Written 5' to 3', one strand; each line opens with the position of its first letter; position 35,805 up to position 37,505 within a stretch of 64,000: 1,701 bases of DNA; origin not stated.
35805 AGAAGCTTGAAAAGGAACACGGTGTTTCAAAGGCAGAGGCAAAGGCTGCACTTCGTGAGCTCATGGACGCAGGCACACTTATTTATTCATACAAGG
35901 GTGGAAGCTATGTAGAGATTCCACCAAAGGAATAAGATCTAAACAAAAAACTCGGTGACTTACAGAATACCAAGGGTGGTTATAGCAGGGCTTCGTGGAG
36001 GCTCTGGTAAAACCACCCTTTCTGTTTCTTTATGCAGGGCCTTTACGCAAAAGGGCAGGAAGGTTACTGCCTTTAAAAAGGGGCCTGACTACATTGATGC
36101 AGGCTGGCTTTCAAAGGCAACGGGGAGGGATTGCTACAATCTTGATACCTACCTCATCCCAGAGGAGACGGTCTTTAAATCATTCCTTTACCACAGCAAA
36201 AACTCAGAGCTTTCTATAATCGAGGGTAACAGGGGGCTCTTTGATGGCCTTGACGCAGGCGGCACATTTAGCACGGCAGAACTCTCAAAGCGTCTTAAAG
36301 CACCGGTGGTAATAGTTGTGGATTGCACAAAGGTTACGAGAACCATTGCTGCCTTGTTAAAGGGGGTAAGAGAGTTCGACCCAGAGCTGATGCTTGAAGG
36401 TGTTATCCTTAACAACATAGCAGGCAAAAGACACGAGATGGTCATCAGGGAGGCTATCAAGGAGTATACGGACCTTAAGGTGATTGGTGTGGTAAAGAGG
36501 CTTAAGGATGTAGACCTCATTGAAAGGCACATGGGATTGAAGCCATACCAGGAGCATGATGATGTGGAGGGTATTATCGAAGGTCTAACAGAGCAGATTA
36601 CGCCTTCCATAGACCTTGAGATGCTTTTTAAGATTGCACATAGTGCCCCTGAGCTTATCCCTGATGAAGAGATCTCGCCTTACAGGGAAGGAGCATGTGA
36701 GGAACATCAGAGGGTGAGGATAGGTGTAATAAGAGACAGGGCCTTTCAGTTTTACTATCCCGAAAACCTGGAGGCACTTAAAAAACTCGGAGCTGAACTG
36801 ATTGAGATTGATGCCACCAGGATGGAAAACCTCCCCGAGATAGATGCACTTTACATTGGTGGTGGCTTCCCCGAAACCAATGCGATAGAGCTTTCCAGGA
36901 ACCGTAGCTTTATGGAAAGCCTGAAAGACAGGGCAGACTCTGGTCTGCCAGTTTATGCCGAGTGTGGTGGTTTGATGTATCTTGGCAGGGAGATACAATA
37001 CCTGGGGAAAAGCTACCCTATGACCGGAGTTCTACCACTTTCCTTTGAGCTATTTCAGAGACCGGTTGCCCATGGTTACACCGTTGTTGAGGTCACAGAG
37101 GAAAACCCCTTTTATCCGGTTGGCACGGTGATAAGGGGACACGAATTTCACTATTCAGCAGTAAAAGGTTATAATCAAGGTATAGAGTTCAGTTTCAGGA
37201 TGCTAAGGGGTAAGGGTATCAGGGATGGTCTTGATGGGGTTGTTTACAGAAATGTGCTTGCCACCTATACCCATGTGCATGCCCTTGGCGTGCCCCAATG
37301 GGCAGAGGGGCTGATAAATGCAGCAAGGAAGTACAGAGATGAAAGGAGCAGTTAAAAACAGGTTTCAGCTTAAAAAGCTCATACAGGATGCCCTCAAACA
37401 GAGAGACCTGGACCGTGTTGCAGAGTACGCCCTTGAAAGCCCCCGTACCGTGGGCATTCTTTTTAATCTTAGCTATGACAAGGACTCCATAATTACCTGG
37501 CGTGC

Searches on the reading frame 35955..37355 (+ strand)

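Call 15: search_protein_families(library=ncbifam, proteins=[window:35955-37355:+], max_evalue=0.001)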
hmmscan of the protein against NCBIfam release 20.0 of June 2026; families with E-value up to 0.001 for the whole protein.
window:35955-37355:+ (466 aa): 13 families
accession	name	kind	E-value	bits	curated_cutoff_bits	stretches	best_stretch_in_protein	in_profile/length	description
TIGR00379.1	cobB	subfamily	6.5e-133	443.9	261.4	1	7-458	1-448/449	cobyrinic/hydrogenobyrinic acid a,c-diamide synthase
NF002204.1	PRK01077.1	equivalog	4.2e-130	434.4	254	1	6-442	2-419/420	cobyrinic acid a,c-diamide synthase CobB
NF033195.1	F430_CfbB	exception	1.2e-129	433.1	560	1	7-454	1-450/451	Ni-sirohydrochlorin a,c-diamide synthase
NF053748.1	bifunc_CobBC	exception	1.1e-102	344.9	950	1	5-463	1-449/797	bifunctional hydrogenobyrinic acid a,c-diamide synthase/histidinol phosphate aminotransferase CobBC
NF010471.0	PRK13896.1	equivalog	1.4e-73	248.4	693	1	8-443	4-421/433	cobyrinic acid a,c-diamide synthase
NF001989.1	PRK00784.1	equivalog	1.3e-12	47.1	273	1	109-459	149-439/480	cobyric acid synthase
TIGR03800.1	PLP_synth_Pdx2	equivalog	2.3e-09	37.4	105.55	1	256-349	2-89/184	pyridoxal 5'-phosphate synthase glutaminase subunit PdxT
TIGR00313.1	cobQ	equivalog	7.6e-09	34.9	309.9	0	9-42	2-35/477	cobyric acid synthase CobQ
NF004921.0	PRK06278.1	equivalog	4.7e-07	29.1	354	1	7-182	241-420/482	cobyrinic acid a,c-diamide synthase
NF052463.1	L2IsogltmlsynGatDStaph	equivalog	4.9e-07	29.8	450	1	278-442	33-189/237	lipid II isoglutaminyl synthase subunit GatD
NF041546.1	ParA_partition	equivalog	3.8e-05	23.3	180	1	11-91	5-84/203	ParA family partition ATPase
TIGR03371.1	cellulose_yhjQ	equivalog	0.00033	20.2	157.85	1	6-39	2-35/246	cellulose biosynthesis protein BcsQ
NF010423.0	PRK13849.1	equivalog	0.00073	19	313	0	9-61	5-57/231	conjugal transfer ATPase VirC1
